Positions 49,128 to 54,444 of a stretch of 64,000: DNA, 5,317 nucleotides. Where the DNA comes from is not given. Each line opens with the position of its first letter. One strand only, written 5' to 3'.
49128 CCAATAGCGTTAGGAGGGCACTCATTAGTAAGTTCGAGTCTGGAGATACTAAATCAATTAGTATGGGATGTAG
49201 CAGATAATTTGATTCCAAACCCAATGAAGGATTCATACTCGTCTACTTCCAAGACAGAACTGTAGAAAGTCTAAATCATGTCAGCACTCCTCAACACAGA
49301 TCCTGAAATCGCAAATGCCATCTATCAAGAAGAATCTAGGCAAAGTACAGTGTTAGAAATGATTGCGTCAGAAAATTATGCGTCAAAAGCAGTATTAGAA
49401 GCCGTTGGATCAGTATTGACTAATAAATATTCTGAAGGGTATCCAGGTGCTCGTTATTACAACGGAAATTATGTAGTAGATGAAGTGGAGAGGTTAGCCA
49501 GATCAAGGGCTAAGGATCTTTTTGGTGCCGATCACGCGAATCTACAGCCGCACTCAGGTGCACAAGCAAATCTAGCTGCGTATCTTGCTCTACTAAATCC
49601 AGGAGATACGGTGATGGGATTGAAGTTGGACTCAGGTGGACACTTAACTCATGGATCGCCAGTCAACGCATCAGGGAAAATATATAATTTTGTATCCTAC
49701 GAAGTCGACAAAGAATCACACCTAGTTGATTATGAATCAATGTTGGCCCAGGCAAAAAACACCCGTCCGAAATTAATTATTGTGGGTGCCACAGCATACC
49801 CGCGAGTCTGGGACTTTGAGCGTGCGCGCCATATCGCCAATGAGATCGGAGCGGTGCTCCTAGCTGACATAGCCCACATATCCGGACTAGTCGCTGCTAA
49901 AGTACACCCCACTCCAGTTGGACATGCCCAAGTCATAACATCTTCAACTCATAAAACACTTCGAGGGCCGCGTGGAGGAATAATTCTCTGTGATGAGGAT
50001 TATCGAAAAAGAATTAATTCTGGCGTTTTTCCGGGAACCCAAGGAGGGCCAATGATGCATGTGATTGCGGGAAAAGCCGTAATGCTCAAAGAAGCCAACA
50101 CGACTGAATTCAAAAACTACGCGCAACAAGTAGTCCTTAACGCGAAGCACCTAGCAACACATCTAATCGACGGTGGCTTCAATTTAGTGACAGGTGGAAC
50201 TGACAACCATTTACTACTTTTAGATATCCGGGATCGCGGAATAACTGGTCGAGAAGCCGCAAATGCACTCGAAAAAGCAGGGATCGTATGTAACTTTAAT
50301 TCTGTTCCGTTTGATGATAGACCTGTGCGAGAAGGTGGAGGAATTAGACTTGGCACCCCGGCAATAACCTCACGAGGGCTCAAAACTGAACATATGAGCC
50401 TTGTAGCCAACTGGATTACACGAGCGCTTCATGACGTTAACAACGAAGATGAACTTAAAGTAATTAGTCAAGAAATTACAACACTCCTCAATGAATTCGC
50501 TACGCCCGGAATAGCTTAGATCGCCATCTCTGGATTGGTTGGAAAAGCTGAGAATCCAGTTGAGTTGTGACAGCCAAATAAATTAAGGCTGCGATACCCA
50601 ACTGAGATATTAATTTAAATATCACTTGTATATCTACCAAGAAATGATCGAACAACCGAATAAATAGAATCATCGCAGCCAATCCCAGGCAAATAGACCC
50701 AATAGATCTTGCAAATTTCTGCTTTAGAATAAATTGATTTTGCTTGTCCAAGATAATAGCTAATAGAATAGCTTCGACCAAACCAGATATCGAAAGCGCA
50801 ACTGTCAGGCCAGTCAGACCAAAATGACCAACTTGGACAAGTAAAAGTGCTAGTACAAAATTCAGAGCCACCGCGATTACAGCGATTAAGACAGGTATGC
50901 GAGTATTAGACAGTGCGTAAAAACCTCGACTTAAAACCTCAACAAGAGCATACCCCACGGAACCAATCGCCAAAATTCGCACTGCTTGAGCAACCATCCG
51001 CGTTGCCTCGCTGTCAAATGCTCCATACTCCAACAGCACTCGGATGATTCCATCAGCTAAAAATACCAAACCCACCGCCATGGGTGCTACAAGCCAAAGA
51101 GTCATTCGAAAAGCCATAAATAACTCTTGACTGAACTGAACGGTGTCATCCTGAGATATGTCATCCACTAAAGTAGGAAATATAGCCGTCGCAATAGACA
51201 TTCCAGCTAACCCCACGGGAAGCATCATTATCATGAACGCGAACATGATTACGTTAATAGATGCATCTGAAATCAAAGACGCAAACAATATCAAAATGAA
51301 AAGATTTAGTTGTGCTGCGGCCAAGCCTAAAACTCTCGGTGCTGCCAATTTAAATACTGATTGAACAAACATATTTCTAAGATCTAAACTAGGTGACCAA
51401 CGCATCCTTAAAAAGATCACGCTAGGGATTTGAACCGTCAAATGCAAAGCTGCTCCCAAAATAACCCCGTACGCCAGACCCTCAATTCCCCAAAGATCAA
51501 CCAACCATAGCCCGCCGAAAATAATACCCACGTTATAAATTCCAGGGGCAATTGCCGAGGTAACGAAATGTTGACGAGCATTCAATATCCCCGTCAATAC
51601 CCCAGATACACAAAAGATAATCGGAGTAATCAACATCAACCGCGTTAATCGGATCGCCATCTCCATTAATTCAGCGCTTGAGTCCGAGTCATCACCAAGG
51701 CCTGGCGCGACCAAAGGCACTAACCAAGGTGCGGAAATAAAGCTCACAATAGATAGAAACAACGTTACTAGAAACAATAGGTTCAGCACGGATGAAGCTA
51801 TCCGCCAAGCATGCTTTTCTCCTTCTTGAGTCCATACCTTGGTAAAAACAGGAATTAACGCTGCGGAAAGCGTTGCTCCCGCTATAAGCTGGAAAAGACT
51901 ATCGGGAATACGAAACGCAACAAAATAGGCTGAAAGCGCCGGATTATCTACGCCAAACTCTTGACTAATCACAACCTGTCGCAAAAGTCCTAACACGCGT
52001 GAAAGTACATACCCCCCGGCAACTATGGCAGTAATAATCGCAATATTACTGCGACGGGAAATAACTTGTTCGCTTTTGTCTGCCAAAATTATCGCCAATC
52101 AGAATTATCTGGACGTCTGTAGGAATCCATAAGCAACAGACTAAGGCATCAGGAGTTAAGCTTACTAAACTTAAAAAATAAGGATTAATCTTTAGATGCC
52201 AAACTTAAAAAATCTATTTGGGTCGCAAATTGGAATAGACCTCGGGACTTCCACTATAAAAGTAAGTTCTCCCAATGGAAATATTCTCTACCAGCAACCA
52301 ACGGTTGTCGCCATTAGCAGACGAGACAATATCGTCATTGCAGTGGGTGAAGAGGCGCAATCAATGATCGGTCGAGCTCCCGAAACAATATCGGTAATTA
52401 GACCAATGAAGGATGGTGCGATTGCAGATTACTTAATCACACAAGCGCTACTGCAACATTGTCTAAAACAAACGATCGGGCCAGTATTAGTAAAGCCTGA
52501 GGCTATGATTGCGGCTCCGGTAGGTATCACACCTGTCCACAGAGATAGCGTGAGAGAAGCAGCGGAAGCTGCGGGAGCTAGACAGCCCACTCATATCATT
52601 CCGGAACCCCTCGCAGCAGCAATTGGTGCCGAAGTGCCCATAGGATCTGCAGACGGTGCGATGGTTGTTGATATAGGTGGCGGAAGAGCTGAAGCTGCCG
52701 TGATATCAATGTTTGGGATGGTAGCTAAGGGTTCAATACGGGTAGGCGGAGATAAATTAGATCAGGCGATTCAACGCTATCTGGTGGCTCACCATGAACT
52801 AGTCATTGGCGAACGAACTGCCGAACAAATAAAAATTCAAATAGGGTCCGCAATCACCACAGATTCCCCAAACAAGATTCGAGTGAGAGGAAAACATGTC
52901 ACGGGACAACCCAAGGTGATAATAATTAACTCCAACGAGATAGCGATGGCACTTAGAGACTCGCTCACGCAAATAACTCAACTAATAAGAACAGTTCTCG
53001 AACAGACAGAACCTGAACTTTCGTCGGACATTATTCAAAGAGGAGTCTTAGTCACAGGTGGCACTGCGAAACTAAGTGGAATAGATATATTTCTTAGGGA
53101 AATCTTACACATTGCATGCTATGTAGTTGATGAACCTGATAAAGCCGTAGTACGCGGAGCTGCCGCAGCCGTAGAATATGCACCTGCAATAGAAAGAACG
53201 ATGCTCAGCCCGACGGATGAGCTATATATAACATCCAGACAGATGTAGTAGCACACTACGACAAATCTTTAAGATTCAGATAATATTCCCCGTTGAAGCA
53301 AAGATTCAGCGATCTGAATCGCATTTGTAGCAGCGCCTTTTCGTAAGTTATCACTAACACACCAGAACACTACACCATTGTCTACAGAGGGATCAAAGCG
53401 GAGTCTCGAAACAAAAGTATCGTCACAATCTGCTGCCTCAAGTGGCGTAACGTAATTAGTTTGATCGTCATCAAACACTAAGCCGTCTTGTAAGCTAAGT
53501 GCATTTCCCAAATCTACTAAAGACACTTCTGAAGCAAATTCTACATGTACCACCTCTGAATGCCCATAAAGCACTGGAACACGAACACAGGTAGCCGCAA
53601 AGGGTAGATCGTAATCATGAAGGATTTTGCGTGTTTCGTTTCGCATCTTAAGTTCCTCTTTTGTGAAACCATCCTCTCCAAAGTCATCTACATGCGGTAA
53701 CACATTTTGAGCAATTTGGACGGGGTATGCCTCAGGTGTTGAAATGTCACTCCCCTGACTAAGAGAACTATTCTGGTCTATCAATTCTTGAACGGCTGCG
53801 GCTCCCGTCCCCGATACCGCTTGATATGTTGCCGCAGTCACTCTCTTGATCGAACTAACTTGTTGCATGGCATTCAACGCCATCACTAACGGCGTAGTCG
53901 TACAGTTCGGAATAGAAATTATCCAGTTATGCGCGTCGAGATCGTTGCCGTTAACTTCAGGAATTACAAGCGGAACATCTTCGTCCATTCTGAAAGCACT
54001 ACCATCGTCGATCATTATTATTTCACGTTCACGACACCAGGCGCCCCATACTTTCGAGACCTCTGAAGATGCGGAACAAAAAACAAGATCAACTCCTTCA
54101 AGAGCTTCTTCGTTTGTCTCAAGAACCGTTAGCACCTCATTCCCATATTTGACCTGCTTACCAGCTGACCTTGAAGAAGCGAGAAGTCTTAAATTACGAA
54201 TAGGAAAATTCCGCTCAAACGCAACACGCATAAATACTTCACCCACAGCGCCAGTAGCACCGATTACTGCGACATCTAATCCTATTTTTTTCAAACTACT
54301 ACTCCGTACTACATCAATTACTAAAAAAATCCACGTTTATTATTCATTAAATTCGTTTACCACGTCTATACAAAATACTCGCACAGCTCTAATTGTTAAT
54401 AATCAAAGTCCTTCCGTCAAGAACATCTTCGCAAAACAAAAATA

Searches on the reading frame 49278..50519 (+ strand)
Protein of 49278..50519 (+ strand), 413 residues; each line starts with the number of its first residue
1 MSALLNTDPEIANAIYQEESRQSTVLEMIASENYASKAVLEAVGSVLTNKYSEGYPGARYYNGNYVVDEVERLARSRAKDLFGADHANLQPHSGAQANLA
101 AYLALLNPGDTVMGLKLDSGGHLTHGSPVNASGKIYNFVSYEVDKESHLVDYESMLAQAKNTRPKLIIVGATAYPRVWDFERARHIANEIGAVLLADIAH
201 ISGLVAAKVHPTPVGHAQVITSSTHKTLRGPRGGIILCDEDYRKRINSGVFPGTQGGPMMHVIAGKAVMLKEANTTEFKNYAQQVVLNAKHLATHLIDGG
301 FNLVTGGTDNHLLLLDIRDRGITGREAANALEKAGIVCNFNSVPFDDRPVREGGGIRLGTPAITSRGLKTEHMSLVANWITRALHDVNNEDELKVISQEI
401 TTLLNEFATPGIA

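Call 11: search_protein_families(library=pfam, proteins=[window:49278-50519:+], max_evalue=0.001)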
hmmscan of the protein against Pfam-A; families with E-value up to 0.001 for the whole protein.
window:49278-50519:+ (413 aa): 2 families
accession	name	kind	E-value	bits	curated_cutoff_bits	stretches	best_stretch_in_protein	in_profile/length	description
PF00464.25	SHMT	-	1.1e-156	522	27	1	6-380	3-399/399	Serine hydroxymethyltransferase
PF01212.27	Beta_elim_lyase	-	3.2e-05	23.8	27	1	74-336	37-270/288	Beta-eliminating lyase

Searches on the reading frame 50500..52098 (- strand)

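Call 11: search_protein_families(library=pfam, proteins=[window:50500-52098:-], max_evalue=0.001)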
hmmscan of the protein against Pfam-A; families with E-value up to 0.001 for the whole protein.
window:50500-52098:- (532 aa): 2 families
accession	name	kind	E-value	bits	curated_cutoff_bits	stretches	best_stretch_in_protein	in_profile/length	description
PF03023.19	MurJ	-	2.3e-85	287.4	27.4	1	47-480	4-429/451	Lipid II flippase MurJ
PF01554.23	MatE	-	1.2e-06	28.8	24.9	1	258-418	5-160/161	MatE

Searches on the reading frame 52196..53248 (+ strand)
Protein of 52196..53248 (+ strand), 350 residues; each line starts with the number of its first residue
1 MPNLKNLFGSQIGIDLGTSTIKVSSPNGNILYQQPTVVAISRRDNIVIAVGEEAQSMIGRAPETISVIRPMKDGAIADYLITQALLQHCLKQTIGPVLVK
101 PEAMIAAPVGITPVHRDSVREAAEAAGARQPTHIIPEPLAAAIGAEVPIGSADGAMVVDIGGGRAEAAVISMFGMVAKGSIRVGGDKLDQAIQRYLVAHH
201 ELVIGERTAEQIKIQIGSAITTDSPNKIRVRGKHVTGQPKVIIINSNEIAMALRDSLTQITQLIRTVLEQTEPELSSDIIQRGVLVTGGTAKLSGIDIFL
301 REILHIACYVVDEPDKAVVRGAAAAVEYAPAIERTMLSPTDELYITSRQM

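Call 11: search_protein_families(library=pfam, proteins=[window:52196-53248:+], max_evalue=0.001)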
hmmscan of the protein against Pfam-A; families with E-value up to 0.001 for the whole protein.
window:52196-53248:+ (350 aa): 4 families
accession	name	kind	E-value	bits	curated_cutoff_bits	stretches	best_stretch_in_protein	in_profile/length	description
PF06723.19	MreB_Mbl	-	1.1e-104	350.3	27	1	10-330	2-323/327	MreB/Mbl protein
PF14450.12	FtsA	-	2.3e-08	34.9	31.8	1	156-309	1-107/127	Cell division protein FtsA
PF00012.26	HSP70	-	5.5e-08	31.9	20.6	1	90-324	121-370/599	Hsp70 protein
PF00022.25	Actin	-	8.6e-07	28.3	27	1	14-199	9-190/410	Actin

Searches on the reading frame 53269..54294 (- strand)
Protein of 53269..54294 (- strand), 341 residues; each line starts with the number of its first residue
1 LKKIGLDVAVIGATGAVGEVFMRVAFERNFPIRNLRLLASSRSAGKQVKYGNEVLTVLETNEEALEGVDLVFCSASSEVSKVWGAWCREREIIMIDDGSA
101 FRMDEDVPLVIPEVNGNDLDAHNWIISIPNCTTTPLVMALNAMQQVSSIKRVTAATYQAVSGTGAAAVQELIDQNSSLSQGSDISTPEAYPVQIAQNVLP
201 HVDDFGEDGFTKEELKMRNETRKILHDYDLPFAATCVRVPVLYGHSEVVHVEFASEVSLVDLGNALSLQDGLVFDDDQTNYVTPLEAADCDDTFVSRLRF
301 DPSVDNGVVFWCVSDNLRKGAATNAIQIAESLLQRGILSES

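Call 11: search_protein_families(library=pfam, proteins=[window:53269-54294:-], max_evalue=0.001)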
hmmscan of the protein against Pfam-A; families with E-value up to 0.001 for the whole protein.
window:53269-54294:- (341 aa): 3 families
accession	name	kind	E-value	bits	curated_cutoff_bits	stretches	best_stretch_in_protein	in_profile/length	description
PF02774.23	Semialdhyde_dhC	-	7.2e-46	157.1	26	1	144-319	6-184/184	Semialdehyde dehydrogenase, dimerisation domain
PF01118.30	Semialdhyde_dh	-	4.7e-29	101.7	26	1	8-120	2-119/121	Semialdehyde dehydrogenase, NAD binding domain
PF05368.20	NmrA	-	1.6e-05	25.1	27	1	8-76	5-78/298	NmrA-like family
